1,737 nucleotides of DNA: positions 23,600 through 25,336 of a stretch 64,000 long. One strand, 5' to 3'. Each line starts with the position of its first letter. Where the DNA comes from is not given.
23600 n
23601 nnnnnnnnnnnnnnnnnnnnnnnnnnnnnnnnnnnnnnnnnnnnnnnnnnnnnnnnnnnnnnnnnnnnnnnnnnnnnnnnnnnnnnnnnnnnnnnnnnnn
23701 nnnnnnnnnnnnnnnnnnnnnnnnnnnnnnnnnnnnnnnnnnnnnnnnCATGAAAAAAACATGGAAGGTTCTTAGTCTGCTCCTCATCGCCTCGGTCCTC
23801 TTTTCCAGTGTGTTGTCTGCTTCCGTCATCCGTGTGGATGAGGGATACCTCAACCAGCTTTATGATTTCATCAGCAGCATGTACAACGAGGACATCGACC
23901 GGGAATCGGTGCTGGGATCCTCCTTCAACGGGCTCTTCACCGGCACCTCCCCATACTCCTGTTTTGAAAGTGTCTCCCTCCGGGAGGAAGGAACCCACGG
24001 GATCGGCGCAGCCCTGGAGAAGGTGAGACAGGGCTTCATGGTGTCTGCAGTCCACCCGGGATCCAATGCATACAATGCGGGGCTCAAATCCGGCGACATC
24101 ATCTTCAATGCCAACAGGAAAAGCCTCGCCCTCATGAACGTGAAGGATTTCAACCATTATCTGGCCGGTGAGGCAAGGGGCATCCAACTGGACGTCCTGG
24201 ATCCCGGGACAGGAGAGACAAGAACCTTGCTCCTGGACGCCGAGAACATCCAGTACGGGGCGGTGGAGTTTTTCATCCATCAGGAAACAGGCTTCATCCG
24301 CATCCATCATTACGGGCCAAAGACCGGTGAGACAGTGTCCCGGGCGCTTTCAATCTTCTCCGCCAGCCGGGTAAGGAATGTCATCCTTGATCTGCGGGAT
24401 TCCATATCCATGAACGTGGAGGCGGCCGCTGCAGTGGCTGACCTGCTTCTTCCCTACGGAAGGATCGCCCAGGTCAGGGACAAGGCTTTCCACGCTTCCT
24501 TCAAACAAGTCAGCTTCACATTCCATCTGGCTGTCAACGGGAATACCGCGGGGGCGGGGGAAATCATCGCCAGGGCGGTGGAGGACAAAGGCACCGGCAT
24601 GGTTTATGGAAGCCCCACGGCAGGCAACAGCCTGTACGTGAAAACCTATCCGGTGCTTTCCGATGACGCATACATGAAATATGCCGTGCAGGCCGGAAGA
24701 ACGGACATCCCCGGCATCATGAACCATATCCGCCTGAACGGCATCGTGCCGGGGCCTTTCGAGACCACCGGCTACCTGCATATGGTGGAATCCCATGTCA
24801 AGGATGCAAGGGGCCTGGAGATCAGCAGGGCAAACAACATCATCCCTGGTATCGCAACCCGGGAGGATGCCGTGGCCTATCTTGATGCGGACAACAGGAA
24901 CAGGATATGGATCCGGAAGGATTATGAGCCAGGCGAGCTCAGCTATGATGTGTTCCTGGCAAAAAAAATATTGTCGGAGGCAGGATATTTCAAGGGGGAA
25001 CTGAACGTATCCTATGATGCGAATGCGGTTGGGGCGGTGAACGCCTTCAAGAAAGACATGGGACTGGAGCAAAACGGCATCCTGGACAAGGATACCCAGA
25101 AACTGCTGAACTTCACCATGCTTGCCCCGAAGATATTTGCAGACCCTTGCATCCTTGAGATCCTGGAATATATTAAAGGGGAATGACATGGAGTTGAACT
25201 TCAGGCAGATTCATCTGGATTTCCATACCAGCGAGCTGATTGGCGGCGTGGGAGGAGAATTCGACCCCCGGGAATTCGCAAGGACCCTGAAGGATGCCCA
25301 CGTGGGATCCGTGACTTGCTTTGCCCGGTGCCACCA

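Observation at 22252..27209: Tandem S41 peptidase and catalytically dead S41 paralogue, both with peptidoglycan-binding tails, followed by a GH42-like protein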

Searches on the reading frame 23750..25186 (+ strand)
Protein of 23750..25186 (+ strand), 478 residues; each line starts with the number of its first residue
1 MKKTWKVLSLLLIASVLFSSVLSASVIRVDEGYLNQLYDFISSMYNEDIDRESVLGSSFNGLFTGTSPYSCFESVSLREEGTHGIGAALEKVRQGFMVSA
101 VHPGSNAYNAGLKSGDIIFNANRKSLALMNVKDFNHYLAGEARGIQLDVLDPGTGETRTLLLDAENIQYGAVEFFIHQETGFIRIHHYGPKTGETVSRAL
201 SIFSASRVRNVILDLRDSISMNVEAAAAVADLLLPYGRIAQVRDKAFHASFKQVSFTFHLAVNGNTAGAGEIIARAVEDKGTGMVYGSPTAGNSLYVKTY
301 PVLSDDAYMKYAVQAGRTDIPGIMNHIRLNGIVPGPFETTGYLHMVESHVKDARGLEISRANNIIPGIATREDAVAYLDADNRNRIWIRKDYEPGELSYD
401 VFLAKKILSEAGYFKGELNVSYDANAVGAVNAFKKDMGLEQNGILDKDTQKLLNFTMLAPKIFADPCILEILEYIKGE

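Call 3: search_protein_families(library=pfam, proteins=[window:23750-25186:+], max_evalue=0.1)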
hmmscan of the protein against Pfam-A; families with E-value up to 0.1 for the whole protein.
window:23750-25186:+ (478 aa): 5 families
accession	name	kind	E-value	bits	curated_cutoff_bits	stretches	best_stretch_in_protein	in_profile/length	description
PF03572.23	Peptidase_S41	-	8.3e-14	51.9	24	1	180-318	2-148/165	Peptidase family S41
PF01471.23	PG_binding_1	-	2.7e-07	31.1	23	1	400-453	4-57/57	Putative peptidoglycan binding domain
PF17820.7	PDZ_6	-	3.9e-07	30.1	27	1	98-141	2-43/54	PDZ domain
PF00595.29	PDZ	-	1.5e-05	25.7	23.2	1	75-133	2-64/81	PDZ domain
PF13180.12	PDZ_2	-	0.00026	21.6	27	1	84-144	2-60/80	PDZ domain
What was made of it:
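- On Peptidase family S41: protein B: PF03572 at 8.3e-14 (call 3).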

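Call 4: search_protein_families(library=ncbifam, proteins=[window:23750-25186:+], max_evalue=0.1)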
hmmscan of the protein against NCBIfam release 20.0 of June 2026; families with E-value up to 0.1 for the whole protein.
window:23750-25186:+ (478 aa): 20 families
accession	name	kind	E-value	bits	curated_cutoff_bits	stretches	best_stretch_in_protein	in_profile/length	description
NF052377.1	lmo1851_S41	exception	1.1e-25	90.3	725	2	34-315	50-347/468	lmo1851 family serine protease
TIGR00225.1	prc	subfamily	3.9e-25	88.6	218.6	1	82-314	50-293/335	C-terminal processing peptidase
NF045589.1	Cterm_S41_CtpB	exception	3.7e-18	65.4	633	1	84-309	120-354/416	carboxyl-terminal processing protease CtpB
TIGR03900.1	prc_long_Delta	hypoth_equivalog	7.6e-15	54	660.95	1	36-293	85-361/973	MXAN_5808 family serine peptidase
NF045591.1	Cterm_S41_CtpZ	exception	2.3e-14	52.9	525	1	84-313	112-352/403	carboxyl-terminal processing protease CtpZ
NF045588.1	Cterm_S41_CtpA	exception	2.4e-13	49.8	625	1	88-334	118-372/401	carboxyl-terminal processing protease CtpA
NF045590.1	Cterm_S41_CtpC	exception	1.5e-12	47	665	1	85-310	118-353/418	carboxyl-terminal processing protease CtpC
NF051464.1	tail_spec_CT441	exception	6.4e-08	31.8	700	1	58-288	219-475/645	tail-specific protease Tsp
TIGR02869.1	spore_SleB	equivalog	9.6e-07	28.9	236.5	1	392-456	7-71/201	spore cortex-lytic enzyme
TIGR02037.1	degP_htrA_DO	subfamily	3.6e-05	22.9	416.2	1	92-130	257-295/434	Do family serine endopeptidase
NF008388.1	PRK11186.1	exception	5.4e-05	21.8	825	1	177-293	354-477/663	carboxy terminal-processing peptidase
NF008189.1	PRK10942.1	equivalog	0.00067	18.2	720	1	93-127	312-346/477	serine endoprotease DegP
NF007526.1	PRK10139.1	equivalog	0.00081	18.2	756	1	91-127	288-324/456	serine endoprotease DegQ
NF041199.1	trx7_PDZ_seleno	equivalog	0.0031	16.5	300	1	86-143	196-250/390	Trx7/PDZ domain-containing (seleno)protein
NF047968.1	SerProtHtrA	equivalog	0.0061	16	470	1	91-138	286-335/357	serine protease HtrA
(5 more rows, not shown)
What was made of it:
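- On CtpB orthologue (NCBIfam NF045589) or lmo1851 family (NF052377): B scores 65.4 and 90.3 (call 4).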

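Call 6: search_solved_structures(query=window:23750-25186:+, show_alignments=3, max_evalue=0.01)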
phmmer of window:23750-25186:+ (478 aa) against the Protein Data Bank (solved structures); distinct sequences matched with E-value up to 0.01: 37.
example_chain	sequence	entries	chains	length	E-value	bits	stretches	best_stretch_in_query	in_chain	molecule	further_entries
7rqh_A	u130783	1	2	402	3.6e-13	52.5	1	36-313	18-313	Probable carboxyl-terminal protease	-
8sxe_A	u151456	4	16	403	3.7e-13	52.5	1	36-313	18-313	Probable carboxyl-terminal protease | Carboxyl-terminal protease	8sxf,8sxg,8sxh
7rpq_A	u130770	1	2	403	3.7e-13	52.5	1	36-313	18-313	Probable carboxyl-terminal protease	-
9ku0_A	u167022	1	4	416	1.1e-12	50.9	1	45-318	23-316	Carboxyl-terminal protease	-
9jr1_A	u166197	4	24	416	1.5e-12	50.5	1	44-318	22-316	Carboxyl-terminal protease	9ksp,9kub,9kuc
9ku3_A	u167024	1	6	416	1.5e-12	50.4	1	44-318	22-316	Carboxyl-terminal protease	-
4c2f_A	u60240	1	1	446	1.3e-11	47.4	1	34-310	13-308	CARBOXY-TERMINAL PROCESSING PROTEASE CTPB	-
4c2e_A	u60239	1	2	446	3.3e-11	46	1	34-309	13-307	CARBOXY-TERMINAL PROCESSING PROTEASE CTPB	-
4c2g_A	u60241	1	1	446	3.3e-11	46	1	34-308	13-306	CARBOXY-TERMINAL PROCESSING PROTEASE CTPB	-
4c2c_A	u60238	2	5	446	3.4e-11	46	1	35-309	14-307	CARBOXY-TERMINAL PROCESSING PROTEASE CTPB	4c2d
4c2h_A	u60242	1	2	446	4.8e-11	45.5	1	34-310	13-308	CARBOXY-TERMINAL PROCESSING PROTEASE CTPB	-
1fc6_A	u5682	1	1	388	1.1e-10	44.3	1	97-321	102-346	PHOTOSYSTEM II D1 PROTEASE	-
6vbb_A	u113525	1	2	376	2.9e-10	42.9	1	36-307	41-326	Peptidase S41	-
1fc7_A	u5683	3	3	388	2.9e-10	42.9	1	97-321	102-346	PHOTOSYSTEM II D1 PROTEASE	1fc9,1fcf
6iqs_C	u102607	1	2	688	7.3e-07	31.7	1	82-295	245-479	Tail-specific protease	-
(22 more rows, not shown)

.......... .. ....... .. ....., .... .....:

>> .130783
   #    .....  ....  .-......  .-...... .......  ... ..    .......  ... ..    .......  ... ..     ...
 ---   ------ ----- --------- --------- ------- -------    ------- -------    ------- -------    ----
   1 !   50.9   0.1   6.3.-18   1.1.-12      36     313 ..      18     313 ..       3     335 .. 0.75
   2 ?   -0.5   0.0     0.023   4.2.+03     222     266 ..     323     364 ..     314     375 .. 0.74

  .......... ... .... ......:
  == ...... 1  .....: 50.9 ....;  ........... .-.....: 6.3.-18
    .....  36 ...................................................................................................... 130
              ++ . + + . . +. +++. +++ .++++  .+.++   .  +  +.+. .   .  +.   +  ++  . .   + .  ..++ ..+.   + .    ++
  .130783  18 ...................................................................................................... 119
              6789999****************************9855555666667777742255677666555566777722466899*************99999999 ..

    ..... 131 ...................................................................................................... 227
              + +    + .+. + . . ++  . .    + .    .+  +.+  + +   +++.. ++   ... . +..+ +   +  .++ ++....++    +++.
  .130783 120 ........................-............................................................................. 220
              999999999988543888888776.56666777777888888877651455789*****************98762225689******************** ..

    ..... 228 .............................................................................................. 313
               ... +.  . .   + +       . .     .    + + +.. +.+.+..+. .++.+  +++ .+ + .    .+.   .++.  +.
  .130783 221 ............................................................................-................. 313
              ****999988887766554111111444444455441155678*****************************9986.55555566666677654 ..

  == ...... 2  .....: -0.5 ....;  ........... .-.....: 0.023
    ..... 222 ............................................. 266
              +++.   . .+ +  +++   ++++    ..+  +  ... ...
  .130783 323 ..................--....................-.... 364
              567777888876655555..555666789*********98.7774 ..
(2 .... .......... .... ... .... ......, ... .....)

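Call 7: find_homologous_proteins(query=window:23750-25186:+, max_evalue=0.00001)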
Query window:23750-25186:+ (478 aa): 22 proteins with E <= 0.00001 among 8000 candidates.
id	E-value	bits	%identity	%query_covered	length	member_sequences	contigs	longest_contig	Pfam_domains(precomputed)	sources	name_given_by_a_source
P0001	0.0e+0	1065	100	100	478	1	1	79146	PF17820.8,PF03572.24,PF00595.30,PF01471.24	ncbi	ncbi:MAG: S41 family peptidase [Clostridia bacterium]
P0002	1.1e-160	554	54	100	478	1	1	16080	PF17820.8,PF03572.24,PF00595.30,PF13180.13,PF01471.24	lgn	-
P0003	1.5e-101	359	39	94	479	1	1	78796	PF17820.8,PF03572.24,PF01471.24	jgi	-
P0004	3.2e-15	74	28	62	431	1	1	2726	PF17820.8,PF03572.24,PF00595.30,PF13180.13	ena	-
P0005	4.0e-15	74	26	62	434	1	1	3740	PF17820.8,PF03572.24,PF00595.30,PF13180.13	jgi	-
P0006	6.5e-15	73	26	62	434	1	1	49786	PF17820.8,PF03572.24,PF00595.30,PF13180.13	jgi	jgi:carboxyl-terminal processing protease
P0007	9.0e-15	73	26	62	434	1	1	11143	PF17820.8,PF03572.24,PF00595.30,PF13180.13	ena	-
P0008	9.2e-15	73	26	62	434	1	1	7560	PF17820.8,PF03572.24,PF00595.30,PF13180.13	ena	-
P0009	9.8e-15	73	28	62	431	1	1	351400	PF17820.8,PF03572.24,PF00595.30,PF13180.13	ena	-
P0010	1.6e-14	72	26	62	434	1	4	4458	PF17820.8,PF03572.24,PF00595.30,PF13180.13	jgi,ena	-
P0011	4.3e-14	70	27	62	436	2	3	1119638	PF17820.8,PF03572.24,PF00595.30,PF13180.13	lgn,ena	-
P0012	5.4e-12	64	28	60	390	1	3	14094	PF17820.8,PF03572.24,PF00595.30,PF13180.13,PF22694.2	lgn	-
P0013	1.0e-11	63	26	70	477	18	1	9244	PF17820.8,PF03572.24,PF00595.30,PF13180.13,PF22694.2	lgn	-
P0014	2.2e-11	62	27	59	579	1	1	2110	PF28547.1,PF17820.8,PF03572.24,PF00595.30,PF13180.13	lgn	-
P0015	8.3e-11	60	26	64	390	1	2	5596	PF17820.8,PF03572.24,PF00595.30,PF13180.13,PF22694.2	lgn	-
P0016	2.1e-10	58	25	64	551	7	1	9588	PF28547.1,PF17820.8,PF03572.24,PF00595.30,PF13180.13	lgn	-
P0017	2.2e-9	55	26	58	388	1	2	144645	PF17820.8,PF03572.24,PF00595.30,PF13180.13,PF22694.2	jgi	-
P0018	2.0e-8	52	24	70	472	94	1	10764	PF17820.8,PF03572.24,PF00595.30,PF13180.13,PF22694.2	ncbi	-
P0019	1.3e-7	49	23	59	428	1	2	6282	PF17820.8,PF03572.24,PF00595.30,PF13180.13,PF22694.2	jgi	-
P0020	1.8e-7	49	23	59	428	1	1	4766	PF17820.8,PF03572.24,PF00595.30,PF13180.13,PF22694.2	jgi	jgi:carboxyl-terminal processing protease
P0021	4.7e-6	44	25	47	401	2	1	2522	PF17820.8,PF03572.24,PF00595.30,PF13180.13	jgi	-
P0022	8.7e-6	43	24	48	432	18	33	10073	PF17820.8,PF03572.24,PF13180.13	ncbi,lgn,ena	-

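Call 8: find_related_loci(query=window:23750-25186:+, collection=genome_contigs, flank=6000)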
Query window:23750-25186:+ (478 aa) in genome_contigs; peptide patterns used: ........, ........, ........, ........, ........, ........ (x = any residue, [..] = any of these).
14 stretches matched a pattern, but none encodes a relative of the query by tblastn (E <= 1e-3).
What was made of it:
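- Tried and rejected: A genome_contigs scan with B alone found no relatives (call 8).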

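Call 9: find_encoding_contigs(protein=P0002, flank=8000, max_places=3)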
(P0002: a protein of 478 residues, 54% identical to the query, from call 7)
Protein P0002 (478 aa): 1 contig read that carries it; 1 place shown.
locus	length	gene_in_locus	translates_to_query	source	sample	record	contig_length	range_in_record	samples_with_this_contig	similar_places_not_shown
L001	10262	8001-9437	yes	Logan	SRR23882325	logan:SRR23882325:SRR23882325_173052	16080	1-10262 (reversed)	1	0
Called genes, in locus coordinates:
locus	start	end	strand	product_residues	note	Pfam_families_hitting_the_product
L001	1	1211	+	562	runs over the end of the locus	PF07833:Cu_amine_oxidN1, PF00704:Glyco_hydro_18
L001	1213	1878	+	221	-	PF02308:MgtC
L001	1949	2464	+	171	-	PF01613:Flavin_Reduct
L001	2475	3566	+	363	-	PF01820:Dala_Dala_lig_N, PF02222:ATP-grasp, PF02786:CPSase_L_D2 (weak), PF08443:RimK (weak), PF07478:Dala_Dala_lig_C, PF13535:ATP-grasp_4 (faint)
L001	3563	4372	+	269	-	PF01177:Asp_Glu_race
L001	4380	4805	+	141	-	PF09148:DUF1934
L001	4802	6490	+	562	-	PF03485:Arg_tRNA_synt_N, PF00750:tRNA-synt_1d, PF01921:tRNA-synt_1f (faint), PF00133:tRNA-synt_1 (faint), PF05746:DALR_1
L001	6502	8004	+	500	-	PF00595:PDZ, PF13180:PDZ_2, PF17820:PDZ_6, PF03572:Peptidase_S41, PF01471:PG_binding_1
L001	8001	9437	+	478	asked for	PF00595:PDZ (weak), PF13180:PDZ_2 (weak), PF17820:PDZ_6, PF03572:Peptidase_S41, PF01471:PG_binding_1 (weak)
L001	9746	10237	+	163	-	PF03449:GreA_GreB_N, PF01272:GreA_GreB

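Call 10: find_encoding_contigs(protein=P0003, flank=8000, max_places=3)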
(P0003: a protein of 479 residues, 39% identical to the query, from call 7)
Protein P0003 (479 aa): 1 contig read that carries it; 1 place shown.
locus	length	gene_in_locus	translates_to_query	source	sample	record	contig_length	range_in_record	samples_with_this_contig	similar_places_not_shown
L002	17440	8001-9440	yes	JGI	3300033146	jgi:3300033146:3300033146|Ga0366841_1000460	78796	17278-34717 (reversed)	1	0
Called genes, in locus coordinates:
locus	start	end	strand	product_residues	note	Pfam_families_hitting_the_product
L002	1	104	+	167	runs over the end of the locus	PF19601:DUF6106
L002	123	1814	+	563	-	PF07833:Cu_amine_oxidN1, PF00704:Glyco_hydro_18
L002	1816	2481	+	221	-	PF02308:MgtC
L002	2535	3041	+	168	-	PF01613:Flavin_Reduct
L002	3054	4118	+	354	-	PF01820:Dala_Dala_lig_N, PF02786:CPSase_L_D2, PF02222:ATP-grasp, PF07478:Dala_Dala_lig_C, PF13535:ATP-grasp_4 (weak)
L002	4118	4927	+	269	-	PF01177:Asp_Glu_race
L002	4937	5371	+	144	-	PF09148:DUF1934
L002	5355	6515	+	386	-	PF03485:Arg_tRNA_synt_N (weak), PF05746:DALR_1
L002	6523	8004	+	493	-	PF13180:PDZ_2, PF17820:PDZ_6, PF03572:Peptidase_S41, PF01471:PG_binding_1 (weak)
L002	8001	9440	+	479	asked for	PF17820:PDZ_6, PF03572:Peptidase_S41, PF01471:PG_binding_1 (weak)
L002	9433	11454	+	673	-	PF01120:Alpha_L_fucos, PF14871:GHL6, PF08532:Glyco_hydro_42M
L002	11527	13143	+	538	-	PF06418:CTP_synth_N, PF00117:GATase, PF07722:Peptidase_C26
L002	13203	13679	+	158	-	PF03449:GreA_GreB_N, PF01272:GreA_GreB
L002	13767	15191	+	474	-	PF01336:tRNA_anti-codon, PF00152:tRNA-synt_2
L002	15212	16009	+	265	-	-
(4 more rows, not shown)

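Call 11: find_encoding_contigs(protein=P0001, flank=10000, max_places=3)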
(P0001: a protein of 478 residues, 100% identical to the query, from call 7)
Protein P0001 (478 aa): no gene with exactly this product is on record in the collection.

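Call 28: search_protein_representatives(alignment_id=A2)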
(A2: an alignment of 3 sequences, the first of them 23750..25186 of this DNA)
Query: 3 sequences, 478 profile positions. Proteins with E-value up to 0.001 (for the whole library): 29317; up to 1e-10: 11740; up to 1e-30: 103. The best 150 are listed.
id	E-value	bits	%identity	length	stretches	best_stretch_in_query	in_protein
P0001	2.2e-261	884.2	-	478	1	1-478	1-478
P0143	4.2e-169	579.9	-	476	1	1-477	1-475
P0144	1.4e-105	370.5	-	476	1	2-474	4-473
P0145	1.7e-99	350.4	-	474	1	1-473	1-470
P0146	3.4e-84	299.9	-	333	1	144-473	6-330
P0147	7.4e-59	216.4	-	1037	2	32-476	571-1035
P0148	5.8e-55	203.5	-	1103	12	402-453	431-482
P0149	2.4e-52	194.9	-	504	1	8-456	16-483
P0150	3.8e-51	190.9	-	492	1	4-463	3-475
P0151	1.9e-50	188.6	-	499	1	3-455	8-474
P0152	2.2e-49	185.1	-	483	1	29-458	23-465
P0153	6.5e-49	183.6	-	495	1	18-456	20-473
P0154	3.5e-48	181.1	-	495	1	10-456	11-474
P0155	4.7e-48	180.7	-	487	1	2-455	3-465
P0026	1.7e-47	178.9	-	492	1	2-476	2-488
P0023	3.6e-45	171.2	-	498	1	2-462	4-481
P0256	3.8e-30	121.7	-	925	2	21-295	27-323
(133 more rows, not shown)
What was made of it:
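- Tried and rejected: The exhaustive HMMER search (call 28) gave about 6 B-clade clusters at 50% identity.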

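Call 32: find_encoding_contigs(protein=P0011, flank=6000, max_places=1)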
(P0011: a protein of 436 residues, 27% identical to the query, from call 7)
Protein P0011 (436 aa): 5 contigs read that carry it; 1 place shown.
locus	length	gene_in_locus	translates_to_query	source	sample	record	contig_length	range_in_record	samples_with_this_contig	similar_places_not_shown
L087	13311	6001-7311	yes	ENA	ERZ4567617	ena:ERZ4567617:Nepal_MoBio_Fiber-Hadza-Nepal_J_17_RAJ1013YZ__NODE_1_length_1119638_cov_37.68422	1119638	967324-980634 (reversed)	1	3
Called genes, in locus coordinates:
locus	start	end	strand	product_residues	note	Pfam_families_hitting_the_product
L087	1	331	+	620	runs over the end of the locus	PF25023:TEN_YD-shell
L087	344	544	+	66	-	-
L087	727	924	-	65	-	-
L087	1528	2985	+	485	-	PF00171:Aldedh, PF05893:LuxC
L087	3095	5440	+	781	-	PF01804:Penicil_amidase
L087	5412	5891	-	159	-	PF03652:RuvX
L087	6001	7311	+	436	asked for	PF00595:PDZ (weak), PF13180:PDZ_2 (weak), PF17820:PDZ_6, PF03572:Peptidase_S41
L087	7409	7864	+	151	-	PF13420:Acetyltransf_4 (weak), PF00583:Acetyltransf_1, PF13508:Acetyltransf_7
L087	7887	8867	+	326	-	-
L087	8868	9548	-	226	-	PF20308:TPR-S (faint), PF11846:Wzy_C_2 (faint), PF23914:TPR_CcmH_CycH (weak), PF13414:TPR_11 (weak), PF13432:TPR_16 (weak), PF00515:TPR_1 (weak), PF13414:TPR_11 (weak), PF14559:TPR_19, +13 more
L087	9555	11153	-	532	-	PF01578:Cytochrom_C_asm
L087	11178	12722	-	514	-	PF05140:ResB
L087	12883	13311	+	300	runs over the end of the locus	PF01040:UbiA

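Call 33: find_encoding_contigs(protein=P0009, flank=6000, max_places=1)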
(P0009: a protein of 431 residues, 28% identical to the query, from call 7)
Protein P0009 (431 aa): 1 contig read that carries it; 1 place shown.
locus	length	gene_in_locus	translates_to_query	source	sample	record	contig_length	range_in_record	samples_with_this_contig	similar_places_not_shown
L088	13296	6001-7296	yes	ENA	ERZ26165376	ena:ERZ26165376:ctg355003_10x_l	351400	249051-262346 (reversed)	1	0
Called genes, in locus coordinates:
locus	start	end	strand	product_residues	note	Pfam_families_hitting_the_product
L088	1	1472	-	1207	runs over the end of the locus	-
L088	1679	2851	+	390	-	PF01435:Peptidase_M48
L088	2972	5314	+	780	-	PF01804:Penicil_amidase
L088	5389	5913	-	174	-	PF03652:RuvX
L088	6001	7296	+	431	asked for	PF00595:PDZ (weak), PF13180:PDZ_2, PF17820:PDZ_6, PF03572:Peptidase_S41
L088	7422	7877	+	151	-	PF00583:Acetyltransf_1, PF13673:Acetyltransf_10, PF13508:Acetyltransf_7, PF08445:FR47 (weak)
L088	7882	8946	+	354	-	-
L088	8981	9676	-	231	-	PF04733:Coatomer_E (weak), PF13432:TPR_16 (faint), PF13428:TPR_14 (faint), PF23914:TPR_CcmH_CycH (weak), PF13414:TPR_11 (faint), PF13431:TPR_17 (faint), PF25064:ARM_TT21_5th (faint), PF14559:TPR_19 (weak), +6 more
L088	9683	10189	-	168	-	-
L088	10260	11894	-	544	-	PF01578:Cytochrom_C_asm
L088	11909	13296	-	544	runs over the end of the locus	PF05140:ResB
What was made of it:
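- A standalone dead S41 family (P0004-P0011) has no active S41 gene within the 6 kb examined on either side (calls 32, 33).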

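Call 34: find_encoding_contigs(protein=P0147, flank=6000, max_places=1)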
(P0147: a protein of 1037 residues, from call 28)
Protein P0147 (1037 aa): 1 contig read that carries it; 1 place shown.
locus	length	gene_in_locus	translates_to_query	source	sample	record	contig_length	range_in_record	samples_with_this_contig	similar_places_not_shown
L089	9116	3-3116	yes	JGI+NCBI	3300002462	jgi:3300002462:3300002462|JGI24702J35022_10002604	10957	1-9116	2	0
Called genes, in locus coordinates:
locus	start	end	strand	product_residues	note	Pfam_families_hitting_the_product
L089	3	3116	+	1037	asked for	PF03572:Peptidase_S41, PF01471:PG_binding_1 (weak), PF00595:PDZ, PF13180:PDZ_2, PF17820:PDZ_6, PF03572:Peptidase_S41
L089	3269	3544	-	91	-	PF00216:Bac_DNA_binding, PF18291:HU-HIG (weak)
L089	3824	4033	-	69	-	PF08984:DUF1858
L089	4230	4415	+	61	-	-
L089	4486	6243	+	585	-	PF02878:PGM_PMM_I, PF02879:PGM_PMM_II, PF02880:PGM_PMM_III, PF00408:PGM_PMM_IV (weak)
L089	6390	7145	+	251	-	PF00303:Thymidylat_synt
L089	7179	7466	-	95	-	-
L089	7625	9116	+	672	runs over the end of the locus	PF01476:LysM (weak)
